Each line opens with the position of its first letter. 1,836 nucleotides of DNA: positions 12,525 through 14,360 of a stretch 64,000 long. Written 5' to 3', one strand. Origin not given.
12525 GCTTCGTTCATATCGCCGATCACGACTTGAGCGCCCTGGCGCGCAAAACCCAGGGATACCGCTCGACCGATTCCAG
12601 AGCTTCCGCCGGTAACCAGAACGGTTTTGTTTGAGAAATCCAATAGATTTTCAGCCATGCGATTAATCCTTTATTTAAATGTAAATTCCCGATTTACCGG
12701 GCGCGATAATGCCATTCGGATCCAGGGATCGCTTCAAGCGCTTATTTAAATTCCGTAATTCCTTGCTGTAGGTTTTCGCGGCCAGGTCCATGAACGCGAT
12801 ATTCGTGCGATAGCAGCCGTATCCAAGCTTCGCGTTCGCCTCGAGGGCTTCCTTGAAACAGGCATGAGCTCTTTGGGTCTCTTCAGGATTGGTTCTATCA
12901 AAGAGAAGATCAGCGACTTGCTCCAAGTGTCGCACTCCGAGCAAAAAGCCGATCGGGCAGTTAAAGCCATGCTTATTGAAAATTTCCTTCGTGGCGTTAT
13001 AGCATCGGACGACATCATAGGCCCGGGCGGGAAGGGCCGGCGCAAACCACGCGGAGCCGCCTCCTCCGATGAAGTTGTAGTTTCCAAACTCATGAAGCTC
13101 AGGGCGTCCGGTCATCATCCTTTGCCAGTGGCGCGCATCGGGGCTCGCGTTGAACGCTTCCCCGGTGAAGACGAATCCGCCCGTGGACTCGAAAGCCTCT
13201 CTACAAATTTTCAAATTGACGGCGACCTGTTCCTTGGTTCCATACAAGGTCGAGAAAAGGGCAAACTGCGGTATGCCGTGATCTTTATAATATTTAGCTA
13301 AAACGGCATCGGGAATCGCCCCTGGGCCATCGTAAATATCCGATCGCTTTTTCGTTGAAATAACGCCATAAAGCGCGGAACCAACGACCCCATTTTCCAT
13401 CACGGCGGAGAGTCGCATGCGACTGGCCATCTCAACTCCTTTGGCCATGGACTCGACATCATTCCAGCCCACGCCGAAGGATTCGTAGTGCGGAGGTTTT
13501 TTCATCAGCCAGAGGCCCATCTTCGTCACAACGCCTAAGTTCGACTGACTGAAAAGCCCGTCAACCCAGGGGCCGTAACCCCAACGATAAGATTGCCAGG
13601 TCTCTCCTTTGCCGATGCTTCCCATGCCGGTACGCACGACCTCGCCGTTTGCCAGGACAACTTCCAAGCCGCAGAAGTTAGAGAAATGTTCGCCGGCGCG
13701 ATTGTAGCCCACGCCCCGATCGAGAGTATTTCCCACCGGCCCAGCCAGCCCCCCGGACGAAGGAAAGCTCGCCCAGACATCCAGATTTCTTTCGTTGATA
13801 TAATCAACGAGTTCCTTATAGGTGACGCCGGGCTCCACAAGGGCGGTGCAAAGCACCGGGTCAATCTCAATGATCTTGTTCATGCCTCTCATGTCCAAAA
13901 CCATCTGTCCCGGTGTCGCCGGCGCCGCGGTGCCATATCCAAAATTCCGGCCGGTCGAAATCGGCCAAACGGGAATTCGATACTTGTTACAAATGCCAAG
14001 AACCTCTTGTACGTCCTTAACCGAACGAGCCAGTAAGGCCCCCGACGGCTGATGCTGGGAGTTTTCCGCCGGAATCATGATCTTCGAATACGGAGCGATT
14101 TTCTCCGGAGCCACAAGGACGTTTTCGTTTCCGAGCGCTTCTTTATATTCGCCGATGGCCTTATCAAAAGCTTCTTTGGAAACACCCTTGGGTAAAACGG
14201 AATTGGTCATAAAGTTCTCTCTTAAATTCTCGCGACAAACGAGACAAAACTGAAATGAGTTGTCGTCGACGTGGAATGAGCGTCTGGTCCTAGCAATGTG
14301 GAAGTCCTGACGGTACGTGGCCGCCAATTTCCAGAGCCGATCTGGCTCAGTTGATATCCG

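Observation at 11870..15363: PCMH-type flavocytochrome c operon with a PchX-like Tat protein (pchC-pchX-pchF) plus SDR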

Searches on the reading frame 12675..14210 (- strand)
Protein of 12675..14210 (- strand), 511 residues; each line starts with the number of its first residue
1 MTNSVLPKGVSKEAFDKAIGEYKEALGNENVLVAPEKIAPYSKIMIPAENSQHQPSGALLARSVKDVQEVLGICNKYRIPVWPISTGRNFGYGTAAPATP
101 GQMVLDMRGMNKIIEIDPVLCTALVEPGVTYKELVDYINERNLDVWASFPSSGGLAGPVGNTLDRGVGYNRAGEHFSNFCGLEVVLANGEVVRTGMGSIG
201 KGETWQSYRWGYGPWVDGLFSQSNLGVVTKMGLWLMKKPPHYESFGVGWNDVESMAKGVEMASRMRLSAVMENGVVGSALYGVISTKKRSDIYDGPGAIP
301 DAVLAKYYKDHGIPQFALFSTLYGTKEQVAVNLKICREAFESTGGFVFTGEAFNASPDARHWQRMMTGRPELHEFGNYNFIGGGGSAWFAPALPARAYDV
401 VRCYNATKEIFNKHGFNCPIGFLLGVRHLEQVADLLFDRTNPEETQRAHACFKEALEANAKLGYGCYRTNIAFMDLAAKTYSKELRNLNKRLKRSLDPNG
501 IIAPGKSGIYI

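Call 3: search_protein_families(library=pfam, proteins=[window:12675-14210:-], max_evalue=0.01)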
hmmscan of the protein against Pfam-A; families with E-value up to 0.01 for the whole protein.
window:12675-14210:- (511 aa): 2 families
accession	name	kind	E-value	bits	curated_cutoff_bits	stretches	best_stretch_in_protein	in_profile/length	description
PF01565.28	FAD_binding_4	-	1.2e-26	93.6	26.4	1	55-195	1-139/139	FAD binding domain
PF02913.24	FAD-oxidase_C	-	8.7e-06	26.1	21.2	1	400-506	140-247/248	FAD linked oxidases, C-terminal domain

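Call 4: search_protein_families(library=ncbifam, proteins=[window:12675-14210:-], max_evalue=0.01)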
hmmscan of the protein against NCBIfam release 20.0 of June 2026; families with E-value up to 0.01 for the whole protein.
window:12675-14210:- (511 aa): 5 families
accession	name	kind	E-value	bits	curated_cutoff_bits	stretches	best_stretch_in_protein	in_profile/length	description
TIGR00387.1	glcD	equivalog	5.3e-24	84.8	567.9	1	60-261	3-196/413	glycolate oxidase subunit GlcD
NF008408.0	PRK11230.1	equivalog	1.7e-13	49.9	897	1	18-259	21-251/499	glycolate oxidase subunit GlcD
NF041227.1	BagG_FevA2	exception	3.3e-06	26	850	1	51-195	42-179/455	bagremycin/ferroverdin biosynthesis FAD-dependent oxygenase BagG/FevA2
NF041226.1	BagK_FevA1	equivalog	9.8e-06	24.2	800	1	52-169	38-147/453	bagremycin/ferroverdin biosynthesis FAD-dependent oxygenase BagK/FevA1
NF049975.1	2HglutDHaseYdiJ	equivalog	5.1e-05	21.2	1350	1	42-195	37-193/1018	D-2-hydroxyglutarate dehydrogenase YdiJ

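Call 5: search_solved_structures(query=window:12675-14210:-, max_evalue=0.001, show_alignments=3)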
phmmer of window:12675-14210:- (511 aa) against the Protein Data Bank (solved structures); distinct sequences matched with E-value up to 0.001: 42.
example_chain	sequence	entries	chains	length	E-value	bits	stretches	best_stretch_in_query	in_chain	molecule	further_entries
1dii_A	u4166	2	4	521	4.2e-159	533.8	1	2-509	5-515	P-CRESOL METHYLHYDROXYLASE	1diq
1wve_A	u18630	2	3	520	4.2e-159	533.8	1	2-509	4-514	4-cresol dehydrogenase [hydroxylating] flavoprotein subunit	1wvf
9ffk_A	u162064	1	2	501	3e-135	455.1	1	18-510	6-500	FAD-binding oxidoreductase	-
9fge_A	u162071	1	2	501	4e-135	454.7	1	18-510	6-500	FAD-binding oxidoreductase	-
8s7s_A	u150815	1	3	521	1.4e-116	393.5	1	5-510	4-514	Oxidoreductase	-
8s7t_A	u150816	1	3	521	2.9e-116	392.5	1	5-510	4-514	Oxidoreductase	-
8s7r_A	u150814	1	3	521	3e-116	392.4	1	5-510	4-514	Oxidoreductase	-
8s7p_A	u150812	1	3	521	5.2e-116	391.6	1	5-510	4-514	Oxidoreductase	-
8s7w_A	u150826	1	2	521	7.1e-116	391.2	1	5-510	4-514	Oxidoreductase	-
8s7n_A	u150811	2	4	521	7.4e-116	391.1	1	5-510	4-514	Oxidoreductase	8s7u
8s7q_A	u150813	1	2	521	7.4e-116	391.1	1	5-510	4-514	Oxidoreductase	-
9h8q_A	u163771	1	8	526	1.9e-90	307.3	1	5-510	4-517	Probable vanillyl-alcohol oxidase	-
8bam_A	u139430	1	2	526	2.5e-90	306.9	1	5-510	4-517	Probable vanillyl-alcohol oxidase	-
8bap_A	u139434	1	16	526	4.7e-90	306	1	5-510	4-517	Probable vanillyl-alcohol oxidase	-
7ywv_A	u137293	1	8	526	4.8e-90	306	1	5-510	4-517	Probable vanillyl-alcohol oxidase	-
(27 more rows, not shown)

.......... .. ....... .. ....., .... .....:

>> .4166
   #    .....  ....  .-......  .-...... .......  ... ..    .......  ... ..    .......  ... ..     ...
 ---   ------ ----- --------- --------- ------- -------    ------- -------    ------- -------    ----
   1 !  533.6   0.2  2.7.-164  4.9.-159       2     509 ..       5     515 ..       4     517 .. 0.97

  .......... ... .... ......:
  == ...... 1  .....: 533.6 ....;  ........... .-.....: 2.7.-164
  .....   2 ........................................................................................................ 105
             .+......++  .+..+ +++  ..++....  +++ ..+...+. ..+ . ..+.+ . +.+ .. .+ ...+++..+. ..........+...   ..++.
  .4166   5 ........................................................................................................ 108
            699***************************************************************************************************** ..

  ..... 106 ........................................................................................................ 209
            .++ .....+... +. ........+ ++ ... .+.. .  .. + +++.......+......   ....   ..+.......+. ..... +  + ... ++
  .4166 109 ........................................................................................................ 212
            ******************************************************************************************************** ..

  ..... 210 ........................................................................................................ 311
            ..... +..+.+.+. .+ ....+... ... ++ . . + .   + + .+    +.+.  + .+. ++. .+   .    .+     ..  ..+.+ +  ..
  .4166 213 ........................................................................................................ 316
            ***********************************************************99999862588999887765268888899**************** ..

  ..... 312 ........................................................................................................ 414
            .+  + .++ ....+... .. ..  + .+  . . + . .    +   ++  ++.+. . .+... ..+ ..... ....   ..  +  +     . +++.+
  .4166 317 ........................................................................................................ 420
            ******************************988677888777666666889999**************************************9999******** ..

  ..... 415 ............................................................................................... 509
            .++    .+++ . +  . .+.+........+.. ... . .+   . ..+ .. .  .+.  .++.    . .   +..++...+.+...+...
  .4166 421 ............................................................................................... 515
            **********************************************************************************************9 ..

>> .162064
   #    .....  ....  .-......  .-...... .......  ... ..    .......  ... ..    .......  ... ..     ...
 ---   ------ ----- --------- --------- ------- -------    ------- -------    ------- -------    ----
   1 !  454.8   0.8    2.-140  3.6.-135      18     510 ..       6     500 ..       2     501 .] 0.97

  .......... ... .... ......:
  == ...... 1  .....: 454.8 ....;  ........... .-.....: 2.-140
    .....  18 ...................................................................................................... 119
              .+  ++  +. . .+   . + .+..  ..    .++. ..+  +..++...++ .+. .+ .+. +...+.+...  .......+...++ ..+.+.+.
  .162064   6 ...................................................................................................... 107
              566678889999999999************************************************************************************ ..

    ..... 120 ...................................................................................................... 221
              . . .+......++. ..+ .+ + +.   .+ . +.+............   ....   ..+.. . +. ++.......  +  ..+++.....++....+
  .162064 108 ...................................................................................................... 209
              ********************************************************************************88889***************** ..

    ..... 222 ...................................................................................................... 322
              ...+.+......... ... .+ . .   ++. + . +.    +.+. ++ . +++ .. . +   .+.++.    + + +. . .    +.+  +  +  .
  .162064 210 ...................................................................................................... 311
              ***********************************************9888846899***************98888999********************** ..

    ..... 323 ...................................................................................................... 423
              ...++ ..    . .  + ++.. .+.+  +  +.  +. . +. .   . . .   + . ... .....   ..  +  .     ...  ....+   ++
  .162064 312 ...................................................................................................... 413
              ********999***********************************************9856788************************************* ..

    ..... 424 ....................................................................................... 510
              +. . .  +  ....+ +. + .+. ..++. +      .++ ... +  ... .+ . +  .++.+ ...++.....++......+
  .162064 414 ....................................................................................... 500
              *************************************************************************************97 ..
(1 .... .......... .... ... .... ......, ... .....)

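Call 11: search_dna_similar(query=window:12675-14210:-, collection=plasmids, mode=protein, max_rows=25)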
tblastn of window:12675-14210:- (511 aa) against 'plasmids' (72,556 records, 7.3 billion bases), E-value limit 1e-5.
Records with a match: 317; places in all: 362; records where one place covers at least 80% of the query: 51.
Best place of each record, by identity: <60% 317.
By first word of the organism name: Sinorhizobium 52; Rhizobium 30; Providencia 27; Novosphingobium 13; Rhodococcus 11; Paracoccus 10; Agrobacterium 9; Roseomonas 8; Shinella 7; Sphingobium 6; and 74 more.
By predicted mobility (MOB-suite, as given by PLSDB): non-mobilizable 161; conjugative 129; mobilizable 27.
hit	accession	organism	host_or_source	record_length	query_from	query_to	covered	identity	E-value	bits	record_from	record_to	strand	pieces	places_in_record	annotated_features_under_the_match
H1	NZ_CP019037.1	Massilia putida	Soil,wolfram mine tailing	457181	4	511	99%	57.7%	0e+0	616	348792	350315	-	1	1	FAD-binding oxidoreductase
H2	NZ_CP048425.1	Rhizobium daejeonense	Cell,soil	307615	4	511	99%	53.6%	2e-172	546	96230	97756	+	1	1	FAD-binding oxidoreductase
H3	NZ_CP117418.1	Novosphingobium humi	Single cell,Soil from military shooting ...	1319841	5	511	99%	46.8%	1e-152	489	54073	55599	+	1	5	none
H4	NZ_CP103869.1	Novosphingobium humi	pure culture,soil biofilm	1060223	5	511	99%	46.8%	3e-152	488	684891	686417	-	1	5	none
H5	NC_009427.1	Novosphingobium aromaticivorans DSM 12444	-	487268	5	511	99%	46.8%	8e-152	486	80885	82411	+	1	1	FAD-binding oxidoreductase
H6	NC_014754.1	Sulfuricurvum kujiense DSM 16994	drain water from underground crude oil ...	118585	4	510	99%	43.9%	4e-137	444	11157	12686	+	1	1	FAD-binding oxidoreductase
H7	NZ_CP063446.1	Novosphingobium sp. ES2-1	mixed culture,activated sludge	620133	10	509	98%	43.8%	1e-129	423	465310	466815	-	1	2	FAD-binding oxidoreductase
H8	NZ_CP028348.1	Novosphingobium sp. THN1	cell culture,surface water of Lake Taihu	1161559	10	509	98%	43.4%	1e-127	417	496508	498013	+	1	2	record has no annotation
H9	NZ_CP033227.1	Sphingobium yanoikuyae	Mixed culture,wastewater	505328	5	510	99%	37.6%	7e-104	348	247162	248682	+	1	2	FAD-binding oxidoreductase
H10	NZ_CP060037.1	Sphingobium fuliginis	-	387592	1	510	100%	35.6%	8e-98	331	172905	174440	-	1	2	FAD-binding oxidoreductase | hypothetical protein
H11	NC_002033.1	Novosphingobium aromaticivorans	-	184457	1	510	100%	35.6%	3e-96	327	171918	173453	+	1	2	FAD-binding protein | hypothetical protein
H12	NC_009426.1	Novosphingobium aromaticivorans DSM 12444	-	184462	1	510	100%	35.6%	3e-96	327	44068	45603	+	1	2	FAD-binding protein | hypothetical protein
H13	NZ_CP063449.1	Novosphingobium sp. ES2-1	mixed culture,activated sludge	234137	1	510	100%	35.6%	3e-96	326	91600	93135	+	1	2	FAD-binding protein | hypothetical protein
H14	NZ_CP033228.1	Sphingobium yanoikuyae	Mixed culture,wastewater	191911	1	510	100%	35.6%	1e-95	325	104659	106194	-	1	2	FAD-binding oxidoreductase | hypothetical protein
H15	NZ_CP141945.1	Novosphingobium sp. RL4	Rheum palmatum L.,Single ...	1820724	17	509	96%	35.7%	1e-78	276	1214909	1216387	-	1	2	none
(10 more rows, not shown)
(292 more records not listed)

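Call 12: get_annotated_region(hit=H1, flank=5000)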
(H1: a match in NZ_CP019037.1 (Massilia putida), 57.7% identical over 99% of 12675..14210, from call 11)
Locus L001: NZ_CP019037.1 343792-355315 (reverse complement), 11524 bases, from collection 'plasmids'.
description: Massilia putida strain 6NM-7 plasmid unnamed2, complete sequence
organism: Massilia putida (NCBI taxid 1141883)
taxonomy: Bacteria; Pseudomonadota; Betaproteobacteria; Burkholderiales; Oxalobacteraceae; Massilia; Massilia putida
host: -; source: Soil,wolfram mine tailing; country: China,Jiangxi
typing (MOB-suite, as given by PLSDB): mobilizable; relaxase MOBP,MOBP
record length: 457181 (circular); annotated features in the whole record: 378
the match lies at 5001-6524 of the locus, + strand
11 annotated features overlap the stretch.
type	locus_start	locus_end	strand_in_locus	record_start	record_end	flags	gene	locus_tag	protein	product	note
CDS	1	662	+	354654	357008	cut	ppsA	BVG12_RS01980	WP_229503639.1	phosphoenolpyruvate synthase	GO:0016310 - phosphorylation [Evidence IEA]; GO:0006090 - pyruvate metabolic process [Evidence IEA]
CDS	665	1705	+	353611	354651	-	-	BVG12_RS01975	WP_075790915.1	PrpF domain-containing protein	-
CDS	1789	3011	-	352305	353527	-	-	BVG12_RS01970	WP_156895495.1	IS3 family transposase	-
CDS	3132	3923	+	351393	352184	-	-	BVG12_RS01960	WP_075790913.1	SDR family oxidoreductase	-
CDS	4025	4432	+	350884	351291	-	-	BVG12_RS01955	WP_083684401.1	cytochrome c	-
CDS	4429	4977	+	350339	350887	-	-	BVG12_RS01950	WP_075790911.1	hypothetical protein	-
CDS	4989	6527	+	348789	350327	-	-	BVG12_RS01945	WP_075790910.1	FAD-binding oxidoreductase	-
CDS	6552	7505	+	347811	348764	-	-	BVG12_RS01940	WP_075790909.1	LysR family transcriptional regulator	-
CDS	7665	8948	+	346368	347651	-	-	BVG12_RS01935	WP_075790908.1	MFS transporter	GO:0055085 - transmembrane transport [Evidence IEA]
CDS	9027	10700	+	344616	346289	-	-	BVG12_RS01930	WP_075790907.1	DUF1302 domain-containing protein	-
CDS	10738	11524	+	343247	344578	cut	-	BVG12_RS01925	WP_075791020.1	DUF1329 domain-containing protein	-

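Call 13: get_annotated_region(hit=H2, flank=5000)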
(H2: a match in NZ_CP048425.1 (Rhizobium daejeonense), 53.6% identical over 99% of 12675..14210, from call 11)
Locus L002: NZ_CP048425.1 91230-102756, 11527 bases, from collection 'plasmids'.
description: Rhizobium daejeonense strain KACC 13094 plasmid unnamed2, complete sequence
organism: Rhizobium daejeonense (NCBI taxid 240521)
taxonomy: Bacteria; Pseudomonadota; Alphaproteobacteria; Hyphomicrobiales; Rhizobiaceae; Rhizobium; Rhizobium daejeonense
host: -; source: Cell,soil; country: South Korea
typing (MOB-suite, as given by PLSDB): non-mobilizable
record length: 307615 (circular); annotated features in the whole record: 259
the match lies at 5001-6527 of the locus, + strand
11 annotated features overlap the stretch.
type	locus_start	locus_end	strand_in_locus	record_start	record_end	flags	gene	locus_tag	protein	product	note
CDS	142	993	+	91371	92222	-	-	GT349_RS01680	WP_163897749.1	GNAT family N-acetyltransferase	-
CDS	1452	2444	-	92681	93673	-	-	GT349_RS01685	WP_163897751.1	AraC family transcriptional regulator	-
CDS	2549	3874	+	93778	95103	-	-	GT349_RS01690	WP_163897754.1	cytochrome c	-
CDS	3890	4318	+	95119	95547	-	-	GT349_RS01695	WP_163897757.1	cytochrome c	-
CDS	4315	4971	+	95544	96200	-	-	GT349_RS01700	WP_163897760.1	hypothetical protein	-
CDS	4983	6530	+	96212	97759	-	-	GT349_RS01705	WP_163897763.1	FAD-binding oxidoreductase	-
CDS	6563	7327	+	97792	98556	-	-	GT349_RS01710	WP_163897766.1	glucose 1-dehydrogenase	-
CDS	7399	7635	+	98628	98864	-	-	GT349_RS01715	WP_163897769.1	hypothetical protein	-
CDS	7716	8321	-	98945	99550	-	-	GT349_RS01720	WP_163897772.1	TetR/AcrR family transcriptional regulator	GO:0006355 - regulation of DNA-templated transcription [Evidence IEA]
CDS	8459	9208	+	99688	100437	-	-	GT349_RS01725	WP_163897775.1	SDR family NAD(P)-dependent oxidoreductase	-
CDS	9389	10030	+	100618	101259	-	-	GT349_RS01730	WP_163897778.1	VTT domain-containing protein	-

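Call 14: get_annotated_region(hit=H6, flank=5000)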
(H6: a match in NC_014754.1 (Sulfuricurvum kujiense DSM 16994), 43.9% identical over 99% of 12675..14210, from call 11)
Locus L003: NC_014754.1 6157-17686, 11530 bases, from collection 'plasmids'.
description: Sulfuricurvum kujiense DSM 16994 plasmid pSULKU01, complete sequence
organism: Sulfuricurvum kujiense DSM 16994 (NCBI taxid 709032)
taxonomy: Bacteria; Campylobacterota; Epsilonproteobacteria; Campylobacterales; Sulfurimonadaceae; Sulfuricurvum; Sulfuricurvum kujiense; Sulfuricurvum kujiense DSM 16994
host: -; source: drain water from underground crude oil storage cavity; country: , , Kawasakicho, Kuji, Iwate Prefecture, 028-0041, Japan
typing (MOB-suite, as given by PLSDB): non-mobilizable; replicon rep_cluster_36
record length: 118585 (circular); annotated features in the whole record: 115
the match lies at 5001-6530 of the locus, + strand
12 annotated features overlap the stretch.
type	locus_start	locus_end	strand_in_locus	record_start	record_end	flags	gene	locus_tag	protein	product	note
CDS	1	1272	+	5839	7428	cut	-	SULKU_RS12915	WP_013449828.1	type II toxin-antitoxin system HipA family toxin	-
CDS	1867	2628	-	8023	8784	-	-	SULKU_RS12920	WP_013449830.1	response regulator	GO:0000160 - phosphorelay signal transduction system [Evidence IEA]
CDS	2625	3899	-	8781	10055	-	-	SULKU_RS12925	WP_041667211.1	histidine kinase dimerization/phosphoacceptor domain -containing protein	-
CDS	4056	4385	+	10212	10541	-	-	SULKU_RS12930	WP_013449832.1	cytochrome c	-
CDS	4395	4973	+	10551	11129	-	-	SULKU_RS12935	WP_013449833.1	twin-arginine translocation signal domain-containing protein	-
CDS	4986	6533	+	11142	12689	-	-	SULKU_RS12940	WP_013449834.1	FAD-binding oxidoreductase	-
CDS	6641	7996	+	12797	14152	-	-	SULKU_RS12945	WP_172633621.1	OprD family outer membrane porin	-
CDS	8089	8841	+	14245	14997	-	-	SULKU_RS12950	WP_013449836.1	winged helix-turn-helix domain-containing protein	GO:0000160 - phosphorelay signal transduction system [Evidence IEA]; GO:0006355 - regulation of DNA-templated ...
CDS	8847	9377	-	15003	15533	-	-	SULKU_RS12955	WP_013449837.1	NAD(P)H-dependent oxidoreductase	-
CDS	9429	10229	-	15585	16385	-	-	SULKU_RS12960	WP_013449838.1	hypothetical protein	-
CDS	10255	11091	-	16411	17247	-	-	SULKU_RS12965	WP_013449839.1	YitT family protein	-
CDS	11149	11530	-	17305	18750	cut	-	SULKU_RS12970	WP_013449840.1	aldehyde dehydrogenase family protein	-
